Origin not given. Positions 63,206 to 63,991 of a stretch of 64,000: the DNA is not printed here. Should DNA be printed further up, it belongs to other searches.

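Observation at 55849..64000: nuo operon reads nuoA-nuoC-nuoH-I-J-K-L-M-N: nuoB, nuoD and nuoEFG are absent from their canonical positions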

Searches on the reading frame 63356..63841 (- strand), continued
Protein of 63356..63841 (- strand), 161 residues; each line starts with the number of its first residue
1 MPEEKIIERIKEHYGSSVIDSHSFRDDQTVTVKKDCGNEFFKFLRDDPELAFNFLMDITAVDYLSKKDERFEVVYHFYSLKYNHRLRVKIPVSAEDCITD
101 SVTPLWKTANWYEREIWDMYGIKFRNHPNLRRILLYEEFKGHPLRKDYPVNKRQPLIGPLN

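Call 30: find_encoding_contigs(protein=P0205, flank=10000, max_places=4)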
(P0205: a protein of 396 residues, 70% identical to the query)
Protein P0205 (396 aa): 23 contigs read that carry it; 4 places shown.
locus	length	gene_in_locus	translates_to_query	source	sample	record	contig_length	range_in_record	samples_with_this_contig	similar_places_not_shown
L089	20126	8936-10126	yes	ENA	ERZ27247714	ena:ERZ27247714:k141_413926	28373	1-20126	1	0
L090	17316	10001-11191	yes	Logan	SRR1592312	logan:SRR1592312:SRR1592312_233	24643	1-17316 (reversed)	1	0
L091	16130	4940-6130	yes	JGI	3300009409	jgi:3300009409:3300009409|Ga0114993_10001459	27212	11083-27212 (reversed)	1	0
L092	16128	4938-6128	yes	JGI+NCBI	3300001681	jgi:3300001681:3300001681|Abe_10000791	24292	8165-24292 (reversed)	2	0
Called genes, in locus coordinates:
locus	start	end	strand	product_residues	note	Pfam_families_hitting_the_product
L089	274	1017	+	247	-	PF09694:Gcw_chp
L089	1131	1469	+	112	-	PF00543:P-II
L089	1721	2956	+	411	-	PF00909:Ammonium_transp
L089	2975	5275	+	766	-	-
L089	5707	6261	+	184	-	PF01257:2Fe-2S_thioredx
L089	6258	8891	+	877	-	PF13510:Fer2_4, PF10588:NADH-G_4Fe-4S_3, PF12838:Fer4_7, PF14697:Fer4_21 (weak), PF22117:Fer4_Nqo3, PF04879:Molybdop_Fe4S4, PF00384:Molybdopterin, PF01568:Molydop_binding, +1 more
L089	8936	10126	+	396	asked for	PF00346:Complex1_49kDa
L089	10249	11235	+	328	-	PF03706:LPG_synthase_TM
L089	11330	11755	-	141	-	PF02416:TatA_B_E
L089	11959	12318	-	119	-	-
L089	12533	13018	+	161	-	-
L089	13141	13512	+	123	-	PF16798:DUF5069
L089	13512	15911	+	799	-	PF00912:Transgly, PF17092:PCB_OB, PF00905:Transpeptidase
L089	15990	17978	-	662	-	PF12895:ANAPC3 (faint), PF07719:TPR_2 (faint), PF13424:TPR_12 (faint), PF13428:TPR_14 (faint), PF04348:LppC, PF01094:ANF_receptor, PF13433:Peripla_BP_5 (weak), PF13458:Peripla_BP_6, +4 more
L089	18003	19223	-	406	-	PF00764:Arginosuc_synth, PF20979:Arginosuc_syn_C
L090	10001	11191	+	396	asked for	PF00346:Complex1_49kDa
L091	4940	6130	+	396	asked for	PF00346:Complex1_49kDa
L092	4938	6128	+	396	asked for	PF00346:Complex1_49kDa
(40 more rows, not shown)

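Call 31: find_homologous_proteins(query=L072:8022-8534:+)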
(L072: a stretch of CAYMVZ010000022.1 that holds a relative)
Query L072:8022-8534:+ (170 aa): 8000 proteins with E <= 0.001 among 8000 candidates; the best 120 are listed.
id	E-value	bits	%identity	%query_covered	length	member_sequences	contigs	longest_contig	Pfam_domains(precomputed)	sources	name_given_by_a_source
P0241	1.1e-106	372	92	100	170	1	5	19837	PF01058.30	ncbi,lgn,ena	-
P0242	1.4e-106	372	93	100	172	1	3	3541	PF01058.30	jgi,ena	jgi:NADH-quinone oxidoreductase subunit B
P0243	1.5e-106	372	95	100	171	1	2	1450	PF01058.30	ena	-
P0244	1.2e-105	369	92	100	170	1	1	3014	PF01058.30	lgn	-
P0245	1.5e-105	368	92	98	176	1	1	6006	PF01058.30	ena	-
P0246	1.5e-105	368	92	98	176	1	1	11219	PF01058.30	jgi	-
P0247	3.5e-105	367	92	99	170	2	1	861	PF01058.30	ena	-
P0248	6.6e-105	366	92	98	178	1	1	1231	PF01058.30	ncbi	-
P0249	6.6e-104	363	91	98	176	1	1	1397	PF01058.30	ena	-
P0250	2.5e-103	361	91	98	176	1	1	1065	PF01058.30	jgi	jgi:NADH-quinone oxidoreductase subunit B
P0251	3.8e-102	357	90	98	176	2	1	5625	PF01058.30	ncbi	-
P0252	4.4e-102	357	89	98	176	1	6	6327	PF01058.30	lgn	-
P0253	1.3e-101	356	90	99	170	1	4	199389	PF01058.30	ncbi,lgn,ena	-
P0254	1.5e-101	355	88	100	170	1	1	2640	PF01058.30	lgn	-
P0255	6.8e-101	353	88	97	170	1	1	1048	PF01058.30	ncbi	-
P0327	2.2e-92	325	82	96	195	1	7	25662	PF01058.30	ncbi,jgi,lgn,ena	-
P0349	2.3e-92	325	82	96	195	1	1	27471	PF01058.30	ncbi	-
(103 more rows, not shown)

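Call 32: find_encoding_contigs(protein=P0327, flank=10000, max_places=4)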
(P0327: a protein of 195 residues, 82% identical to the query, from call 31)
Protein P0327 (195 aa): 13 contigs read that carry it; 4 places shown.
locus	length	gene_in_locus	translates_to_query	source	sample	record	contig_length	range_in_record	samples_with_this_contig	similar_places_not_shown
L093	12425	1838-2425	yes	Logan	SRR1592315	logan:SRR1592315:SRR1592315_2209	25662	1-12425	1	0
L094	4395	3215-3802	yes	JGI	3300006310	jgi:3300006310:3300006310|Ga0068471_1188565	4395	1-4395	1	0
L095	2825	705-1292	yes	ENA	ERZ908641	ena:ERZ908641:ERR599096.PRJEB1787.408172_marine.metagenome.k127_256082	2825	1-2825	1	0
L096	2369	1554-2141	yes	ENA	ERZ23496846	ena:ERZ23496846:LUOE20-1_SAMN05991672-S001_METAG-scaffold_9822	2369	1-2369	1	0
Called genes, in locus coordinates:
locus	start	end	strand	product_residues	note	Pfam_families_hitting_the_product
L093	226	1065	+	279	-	-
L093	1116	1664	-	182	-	PF12799:LRR_4 (faint), PF00560:LRR_1 (faint), PF13516:LRR_6 (weak)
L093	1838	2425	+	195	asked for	PF01058:Oxidored_q6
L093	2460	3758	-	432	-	-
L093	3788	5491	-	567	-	PF13442:Cytochrome_CBB3, PF00034:Cytochrom_C, PF09459:EB_dh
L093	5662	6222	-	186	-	PF07603:Lcl_C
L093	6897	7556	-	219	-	-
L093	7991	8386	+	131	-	-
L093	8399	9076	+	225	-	PF01557:FAA_hydrolase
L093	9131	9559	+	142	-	PF13424:TPR_12 (faint), PF13432:TPR_16 (faint), PF00515:TPR_1 (faint), PF07719:TPR_2 (faint), PF13181:TPR_8 (weak), PF13414:TPR_11 (weak), PF13431:TPR_17 (weak)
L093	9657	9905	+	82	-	-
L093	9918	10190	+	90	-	PF00708:Acylphosphatase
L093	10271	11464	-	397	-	PF04187:Cofac_haem_bdg, PF00595:PDZ (weak), PF13180:PDZ_2, PF17820:PDZ_6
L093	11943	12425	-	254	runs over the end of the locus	PF08032:SpoU_sub_bind, PF00588:SpoU_methylase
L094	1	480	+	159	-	?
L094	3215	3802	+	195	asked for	PF01058:Oxidored_q6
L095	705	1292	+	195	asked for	PF01058:Oxidored_q6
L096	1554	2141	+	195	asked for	PF01058:Oxidored_q6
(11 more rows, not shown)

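Call 33: find_encoding_contigs(protein=P0349, flank=10000, max_places=3)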
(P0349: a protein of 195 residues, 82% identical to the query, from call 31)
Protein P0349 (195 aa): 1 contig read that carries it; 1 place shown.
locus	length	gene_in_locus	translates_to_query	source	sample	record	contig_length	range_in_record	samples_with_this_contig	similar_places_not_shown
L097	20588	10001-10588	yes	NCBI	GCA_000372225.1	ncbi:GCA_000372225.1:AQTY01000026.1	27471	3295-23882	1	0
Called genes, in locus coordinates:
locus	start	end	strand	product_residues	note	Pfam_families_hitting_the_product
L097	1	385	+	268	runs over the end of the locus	-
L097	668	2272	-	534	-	PF00496:SBP_bac_5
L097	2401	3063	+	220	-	-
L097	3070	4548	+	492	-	-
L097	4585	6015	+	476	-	PF01266:DAO (faint), PF01593:Amino_oxidase, PF03486:HI0933_like (faint), PF07992:Pyr_redox_2 (faint), PF13450:NAD_binding_8, PF13454:NAD_binding_9 (faint)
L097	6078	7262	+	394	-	PF08495:FIST, PF10442:FIST_C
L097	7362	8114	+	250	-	PF23023:Anti-Pycsar_Apyc1, PF00753:Lactamase_B, PF12706:Lactamase_B_2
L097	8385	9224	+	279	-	-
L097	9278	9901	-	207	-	PF12799:LRR_4 (faint), PF00560:LRR_1 (faint), PF13516:LRR_6 (weak)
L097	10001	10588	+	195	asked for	PF01058:Oxidored_q6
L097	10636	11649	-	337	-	-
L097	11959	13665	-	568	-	PF13442:Cytochrome_CBB3, PF00034:Cytochrom_C, PF13442:Cytochrome_CBB3 (weak), PF09459:EB_dh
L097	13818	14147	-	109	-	PF07603:Lcl_C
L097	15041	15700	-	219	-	-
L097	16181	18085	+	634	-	-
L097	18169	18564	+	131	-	-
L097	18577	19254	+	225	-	PF01557:FAA_hydrolase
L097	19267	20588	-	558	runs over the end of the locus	-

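Call 34: find_encoding_contigs(protein=P0146, flank=10000, max_places=3)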
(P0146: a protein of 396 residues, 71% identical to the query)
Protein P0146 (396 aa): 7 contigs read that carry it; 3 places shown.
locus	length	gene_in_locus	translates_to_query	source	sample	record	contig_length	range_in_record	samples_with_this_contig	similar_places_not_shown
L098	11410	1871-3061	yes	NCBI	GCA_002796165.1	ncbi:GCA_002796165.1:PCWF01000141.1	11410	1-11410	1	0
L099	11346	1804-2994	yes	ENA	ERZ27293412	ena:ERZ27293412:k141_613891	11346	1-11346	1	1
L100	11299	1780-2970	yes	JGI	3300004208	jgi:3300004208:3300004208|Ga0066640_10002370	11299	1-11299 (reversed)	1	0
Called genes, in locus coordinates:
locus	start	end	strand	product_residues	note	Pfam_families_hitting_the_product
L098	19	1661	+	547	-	PF00384:Molybdopterin, PF01568:Molydop_binding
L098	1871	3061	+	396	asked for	PF00346:Complex1_49kDa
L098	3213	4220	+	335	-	PF03706:LPG_synthase_TM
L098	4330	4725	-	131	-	PF02416:TatA_B_E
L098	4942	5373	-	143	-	-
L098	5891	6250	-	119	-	PF00515:TPR_1 (faint), PF07719:TPR_2 (faint), PF13432:TPR_16 (weak)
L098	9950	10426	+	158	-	-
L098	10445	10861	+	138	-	PF16798:DUF5069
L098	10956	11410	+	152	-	PF00912:Transgly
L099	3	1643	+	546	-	?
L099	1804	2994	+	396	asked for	PF00346:Complex1_49kDa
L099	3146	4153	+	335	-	PF03706:LPG_synthase_TM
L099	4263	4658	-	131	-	PF02416:TatA_B_E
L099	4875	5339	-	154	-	-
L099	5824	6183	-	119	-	PF00515:TPR_1 (faint), PF07719:TPR_2 (faint), PF13432:TPR_16 (weak)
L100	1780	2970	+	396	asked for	PF00346:Complex1_49kDa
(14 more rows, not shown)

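Call 42: search_solved_structures(query=L085:7274-9907:+, max_evalue=1e-10)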
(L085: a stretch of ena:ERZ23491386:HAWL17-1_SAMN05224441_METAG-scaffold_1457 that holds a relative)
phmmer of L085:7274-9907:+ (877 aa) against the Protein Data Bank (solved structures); distinct sequences matched with E-value up to 1e-10: 98 (the best 60 are shown).
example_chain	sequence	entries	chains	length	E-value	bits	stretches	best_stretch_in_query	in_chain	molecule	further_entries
9gzq_A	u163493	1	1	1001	5.4e-108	365.5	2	213-862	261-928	Probable oxidoreductase YjgC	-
8rqz_C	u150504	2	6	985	5.6e-108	365.4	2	213-862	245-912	Probable oxidoreductase YjgC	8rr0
9wxb_B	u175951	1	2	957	8.1e-102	345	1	9-850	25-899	Formate dehydrogenase alpha subunit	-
6tg9_A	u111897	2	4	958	4e-101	342.7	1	9-850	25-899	Formate dehydrogenase subunit alpha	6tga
7vw6_A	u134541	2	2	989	7.9e-91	308.7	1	7-733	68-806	Formate dehydrogenase | Tungsten-containing formate dehydrogenase alpha subunit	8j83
7e5z_A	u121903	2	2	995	8.1e-91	308.6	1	7-733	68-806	Formate dehydrogenase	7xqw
7qv7_S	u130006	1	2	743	3e-78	267.1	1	229-737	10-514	Hydrogen dependent carbon dioxide reductase subunit FdhF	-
9t1s_L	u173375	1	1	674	1.9e-75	257.8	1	229-868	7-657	formate dehydrogenase (coenzyme F420)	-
1aa6_A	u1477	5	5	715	1.6e-70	241.5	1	230-762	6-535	FORMATE DEHYDROGENASE H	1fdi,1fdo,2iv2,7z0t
8oh5_C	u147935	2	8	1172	7.6e-65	222.7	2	144-344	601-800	Formate dehydrogenase-O, major subunit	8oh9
8e9g_G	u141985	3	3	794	1.3e-64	221.9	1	7-422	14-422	NADH-quinone oxidoreductase subunit G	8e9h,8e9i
9bov_A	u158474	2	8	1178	1.5e-61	211.9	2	137-348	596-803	Molybdopterin oxidoreductase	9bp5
7bkb_D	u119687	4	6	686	3.1e-61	210.8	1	230-757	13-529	Formate dehydrogenase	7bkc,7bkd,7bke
6x89_S1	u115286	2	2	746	6.3e-51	176.7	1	12-355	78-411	NADH dehydrogenase [ubiquinone] iron-sulfur protein 1, mitochondrial | NDUS1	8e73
7ar7_G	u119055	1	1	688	1.1e-49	172.5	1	12-353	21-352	NADH dehydrogenase [ubiquinone] iron-sulfur protein 1, mitochondrial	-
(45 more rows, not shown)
